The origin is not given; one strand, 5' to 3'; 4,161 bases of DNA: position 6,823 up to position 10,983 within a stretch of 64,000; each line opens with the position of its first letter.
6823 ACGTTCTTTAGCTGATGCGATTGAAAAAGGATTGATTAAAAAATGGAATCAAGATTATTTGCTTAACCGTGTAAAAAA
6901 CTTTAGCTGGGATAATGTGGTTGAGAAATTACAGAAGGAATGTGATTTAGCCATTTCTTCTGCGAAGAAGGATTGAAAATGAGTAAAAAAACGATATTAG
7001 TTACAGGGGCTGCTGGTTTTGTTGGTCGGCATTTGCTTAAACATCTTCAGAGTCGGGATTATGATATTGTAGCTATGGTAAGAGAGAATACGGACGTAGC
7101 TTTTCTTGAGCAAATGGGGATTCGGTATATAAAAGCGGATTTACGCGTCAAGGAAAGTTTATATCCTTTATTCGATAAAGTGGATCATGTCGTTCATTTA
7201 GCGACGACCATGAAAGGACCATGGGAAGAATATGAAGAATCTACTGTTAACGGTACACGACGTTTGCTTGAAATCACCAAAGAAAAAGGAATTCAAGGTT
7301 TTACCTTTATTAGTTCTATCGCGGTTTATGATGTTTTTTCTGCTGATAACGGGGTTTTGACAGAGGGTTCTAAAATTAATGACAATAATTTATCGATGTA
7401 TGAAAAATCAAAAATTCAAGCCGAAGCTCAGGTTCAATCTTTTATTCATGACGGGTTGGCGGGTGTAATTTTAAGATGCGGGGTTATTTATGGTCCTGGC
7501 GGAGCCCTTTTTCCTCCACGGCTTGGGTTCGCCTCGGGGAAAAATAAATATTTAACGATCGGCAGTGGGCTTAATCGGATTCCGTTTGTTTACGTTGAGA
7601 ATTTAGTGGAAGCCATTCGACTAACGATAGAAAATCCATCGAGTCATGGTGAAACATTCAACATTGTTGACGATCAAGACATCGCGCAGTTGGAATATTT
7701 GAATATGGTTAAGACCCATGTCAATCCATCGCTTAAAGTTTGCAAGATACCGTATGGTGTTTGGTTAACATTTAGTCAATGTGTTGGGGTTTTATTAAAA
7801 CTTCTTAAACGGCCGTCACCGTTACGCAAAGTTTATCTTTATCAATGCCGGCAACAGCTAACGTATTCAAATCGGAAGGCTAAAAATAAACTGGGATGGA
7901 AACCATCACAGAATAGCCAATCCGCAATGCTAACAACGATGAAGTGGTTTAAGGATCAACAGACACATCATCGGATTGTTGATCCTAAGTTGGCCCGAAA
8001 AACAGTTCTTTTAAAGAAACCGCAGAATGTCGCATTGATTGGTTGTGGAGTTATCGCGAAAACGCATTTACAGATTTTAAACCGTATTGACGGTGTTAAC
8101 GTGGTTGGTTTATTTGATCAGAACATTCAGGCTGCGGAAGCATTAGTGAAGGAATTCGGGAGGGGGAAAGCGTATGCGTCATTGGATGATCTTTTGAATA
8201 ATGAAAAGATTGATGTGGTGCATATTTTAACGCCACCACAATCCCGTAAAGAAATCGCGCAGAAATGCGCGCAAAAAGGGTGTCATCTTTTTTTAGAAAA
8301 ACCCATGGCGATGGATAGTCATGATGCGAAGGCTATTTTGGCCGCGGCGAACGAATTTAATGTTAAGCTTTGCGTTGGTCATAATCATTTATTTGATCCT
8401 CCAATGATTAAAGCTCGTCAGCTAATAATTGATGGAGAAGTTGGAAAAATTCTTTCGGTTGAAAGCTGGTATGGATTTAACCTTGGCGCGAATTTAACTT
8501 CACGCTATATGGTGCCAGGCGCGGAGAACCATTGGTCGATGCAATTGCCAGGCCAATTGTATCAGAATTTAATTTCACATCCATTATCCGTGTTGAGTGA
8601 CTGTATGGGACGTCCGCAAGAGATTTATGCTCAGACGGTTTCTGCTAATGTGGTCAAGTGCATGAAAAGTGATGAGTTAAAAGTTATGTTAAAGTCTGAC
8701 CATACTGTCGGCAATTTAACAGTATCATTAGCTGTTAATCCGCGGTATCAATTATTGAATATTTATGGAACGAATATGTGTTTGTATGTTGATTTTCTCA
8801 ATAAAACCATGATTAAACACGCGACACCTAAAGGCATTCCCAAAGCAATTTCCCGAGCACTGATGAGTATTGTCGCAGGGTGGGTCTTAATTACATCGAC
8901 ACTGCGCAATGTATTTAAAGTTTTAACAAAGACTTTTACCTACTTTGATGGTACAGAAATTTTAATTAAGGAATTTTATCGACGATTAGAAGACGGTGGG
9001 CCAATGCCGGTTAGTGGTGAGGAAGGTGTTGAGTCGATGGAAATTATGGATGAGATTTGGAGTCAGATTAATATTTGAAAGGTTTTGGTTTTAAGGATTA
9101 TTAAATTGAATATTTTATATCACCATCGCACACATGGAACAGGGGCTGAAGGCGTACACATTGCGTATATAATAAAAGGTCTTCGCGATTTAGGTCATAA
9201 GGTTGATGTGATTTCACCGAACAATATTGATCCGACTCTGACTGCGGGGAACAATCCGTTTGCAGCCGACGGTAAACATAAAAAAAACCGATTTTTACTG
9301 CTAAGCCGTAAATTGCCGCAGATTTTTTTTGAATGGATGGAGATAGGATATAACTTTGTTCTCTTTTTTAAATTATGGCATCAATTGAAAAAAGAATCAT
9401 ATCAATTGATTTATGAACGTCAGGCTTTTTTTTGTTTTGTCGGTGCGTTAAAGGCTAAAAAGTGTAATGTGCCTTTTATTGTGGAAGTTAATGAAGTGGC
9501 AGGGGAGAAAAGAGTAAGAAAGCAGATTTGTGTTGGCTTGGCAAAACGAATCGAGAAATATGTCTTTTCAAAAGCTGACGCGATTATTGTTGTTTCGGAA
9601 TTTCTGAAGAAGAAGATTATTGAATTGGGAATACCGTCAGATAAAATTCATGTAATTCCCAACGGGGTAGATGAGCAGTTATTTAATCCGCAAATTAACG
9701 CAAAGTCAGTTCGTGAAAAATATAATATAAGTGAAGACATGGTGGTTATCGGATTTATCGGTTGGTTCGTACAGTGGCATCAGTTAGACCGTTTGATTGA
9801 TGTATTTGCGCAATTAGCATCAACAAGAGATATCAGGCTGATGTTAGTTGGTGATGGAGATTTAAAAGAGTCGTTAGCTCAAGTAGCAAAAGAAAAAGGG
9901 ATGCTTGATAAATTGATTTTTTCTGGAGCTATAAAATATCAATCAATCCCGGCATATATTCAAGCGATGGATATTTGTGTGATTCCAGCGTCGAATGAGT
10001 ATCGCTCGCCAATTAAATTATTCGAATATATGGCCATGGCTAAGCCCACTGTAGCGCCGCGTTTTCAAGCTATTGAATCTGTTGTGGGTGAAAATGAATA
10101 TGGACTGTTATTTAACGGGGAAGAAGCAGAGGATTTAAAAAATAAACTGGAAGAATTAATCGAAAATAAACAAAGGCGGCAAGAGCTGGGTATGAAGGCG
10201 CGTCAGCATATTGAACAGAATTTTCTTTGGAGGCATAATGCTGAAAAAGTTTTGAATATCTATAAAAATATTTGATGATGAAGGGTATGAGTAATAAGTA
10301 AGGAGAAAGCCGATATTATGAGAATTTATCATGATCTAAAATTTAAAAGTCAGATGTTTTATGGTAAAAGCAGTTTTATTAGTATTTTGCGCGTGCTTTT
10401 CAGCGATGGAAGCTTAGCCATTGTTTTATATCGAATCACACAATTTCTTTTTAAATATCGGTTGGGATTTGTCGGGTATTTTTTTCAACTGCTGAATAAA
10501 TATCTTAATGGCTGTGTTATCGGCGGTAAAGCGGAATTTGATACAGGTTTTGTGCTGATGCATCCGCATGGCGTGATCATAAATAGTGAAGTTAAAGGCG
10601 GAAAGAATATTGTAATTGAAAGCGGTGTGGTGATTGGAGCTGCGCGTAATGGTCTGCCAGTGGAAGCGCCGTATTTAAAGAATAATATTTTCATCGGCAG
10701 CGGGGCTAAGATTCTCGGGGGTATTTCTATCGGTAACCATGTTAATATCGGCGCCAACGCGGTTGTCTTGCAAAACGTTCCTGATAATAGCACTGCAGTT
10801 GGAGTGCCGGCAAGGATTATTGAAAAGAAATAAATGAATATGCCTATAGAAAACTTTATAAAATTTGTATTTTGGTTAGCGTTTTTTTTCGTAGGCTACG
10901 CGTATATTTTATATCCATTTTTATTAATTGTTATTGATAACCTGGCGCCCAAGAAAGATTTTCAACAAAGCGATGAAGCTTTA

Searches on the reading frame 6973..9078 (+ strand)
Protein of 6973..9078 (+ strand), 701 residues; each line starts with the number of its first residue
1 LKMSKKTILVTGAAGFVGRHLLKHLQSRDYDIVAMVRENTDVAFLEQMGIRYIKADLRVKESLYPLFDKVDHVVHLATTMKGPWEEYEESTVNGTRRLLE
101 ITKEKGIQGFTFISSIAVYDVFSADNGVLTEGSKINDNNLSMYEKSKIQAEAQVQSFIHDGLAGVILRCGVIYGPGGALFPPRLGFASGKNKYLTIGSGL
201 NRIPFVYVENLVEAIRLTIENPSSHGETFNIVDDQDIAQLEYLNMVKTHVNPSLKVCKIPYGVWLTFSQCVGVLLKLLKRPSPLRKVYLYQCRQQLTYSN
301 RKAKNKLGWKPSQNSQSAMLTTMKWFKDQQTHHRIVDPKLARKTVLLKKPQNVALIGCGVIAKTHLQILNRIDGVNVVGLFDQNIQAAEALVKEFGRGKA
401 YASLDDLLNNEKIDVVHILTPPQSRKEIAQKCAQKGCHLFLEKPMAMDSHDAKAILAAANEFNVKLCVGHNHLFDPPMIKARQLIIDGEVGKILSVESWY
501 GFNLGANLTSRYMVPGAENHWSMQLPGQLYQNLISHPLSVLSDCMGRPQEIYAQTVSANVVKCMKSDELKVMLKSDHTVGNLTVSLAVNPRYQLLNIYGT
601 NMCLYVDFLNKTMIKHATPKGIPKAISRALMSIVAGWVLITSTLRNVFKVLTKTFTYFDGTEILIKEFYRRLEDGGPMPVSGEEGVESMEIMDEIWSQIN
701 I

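Call 17: search_protein_families(library=pfam, proteins=[window:6973-9078:+], max_evalue=0.001)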
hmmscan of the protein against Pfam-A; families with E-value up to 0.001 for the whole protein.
window:6973-9078:+ (701 aa): 17 families
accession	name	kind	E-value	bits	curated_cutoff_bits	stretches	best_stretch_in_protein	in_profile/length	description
PF01370.27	Epimerase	-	3.9e-36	125.1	20.9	1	8-231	1-239/240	NAD dependent epimerase/dehydratase family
PF01408.29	GFO_IDH_MocA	-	6.3e-28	98.3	24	1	352-470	2-120/120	Oxidoreductase family, NAD-binding Rossmann fold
PF01073.25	3Beta_HSD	-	4.4e-23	82.1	22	1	9-243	1-260/280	3-beta hydroxysteroid dehydrogenase/isomerase family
PF16363.11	GDP_Man_Dehyd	-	5.3e-18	66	27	1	9-314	1-324/332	GDP-mannose 4,6 dehydratase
PF07993.18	NAD_binding_4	-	1.4e-16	60.9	20.1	1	62-191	81-220/258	Male sterility protein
PF13460.12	NAD_binding_10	-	1.6e-15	57.9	27.2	1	12-171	1-145/184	NAD(P)H-binding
PF05368.20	NmrA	-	3.9e-11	43.5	27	1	5-114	2-106/298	NmrA-like family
PF22725.1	GFO_IDH_MocA_C3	-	2.2e-09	37.8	27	1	480-601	3-120/124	GFO/IDH/MocA C-terminal domain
PF04321.23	RmlD_sub_bind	-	2.2e-09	37.3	27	1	7-184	2-163/287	RmlD substrate binding domain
PF03447.22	NAD_binding_3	-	2.8e-08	34.9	24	1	357-467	1-114/116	Homoserine dehydrogenase, NAD binding domain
PF03435.24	Sacchrp_dh_NADP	-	2.5e-05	25.1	25.1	0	8-79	1-78/129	Saccharopine dehydrogenase NADP binding domain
PF01113.26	DapB_N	-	2.5e-05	24.8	25.6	0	8-76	3-74/124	Dihydrodipicolinate reductase, N-terminus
PF01118.30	Semialdhyde_dh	-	0.00057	20.7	26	0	352-439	1-93/121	Semialdehyde dehydrogenase, NAD binding domain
PF01488.26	Shikimate_DH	-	0.00066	20.2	24.3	0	340-416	2-79/138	Shikimate / quinate 5-dehydrogenase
PF02423.21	OCD_Mu_crystall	-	0.00074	19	24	0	348-424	127-205/314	Ornithine cyclodeaminase/mu-crystallin family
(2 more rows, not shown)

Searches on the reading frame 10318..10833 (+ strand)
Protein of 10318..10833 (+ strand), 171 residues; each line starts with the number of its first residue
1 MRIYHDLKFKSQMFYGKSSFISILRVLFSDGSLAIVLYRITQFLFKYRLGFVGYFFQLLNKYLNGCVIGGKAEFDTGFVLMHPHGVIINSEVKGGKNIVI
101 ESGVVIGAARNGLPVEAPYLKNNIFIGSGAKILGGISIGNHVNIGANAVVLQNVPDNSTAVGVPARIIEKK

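Call 17: search_protein_families(library=pfam, proteins=[window:10318-10833:+], max_evalue=0.001)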
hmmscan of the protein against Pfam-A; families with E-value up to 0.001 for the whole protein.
window:10318-10833:+ (171 aa): 1 family
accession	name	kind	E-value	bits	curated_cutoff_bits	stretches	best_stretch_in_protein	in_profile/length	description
PF00132.30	Hexapep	-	2.8e-08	33.5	27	1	120-150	4-34/36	Bacterial transferase hexapeptide (six repeats)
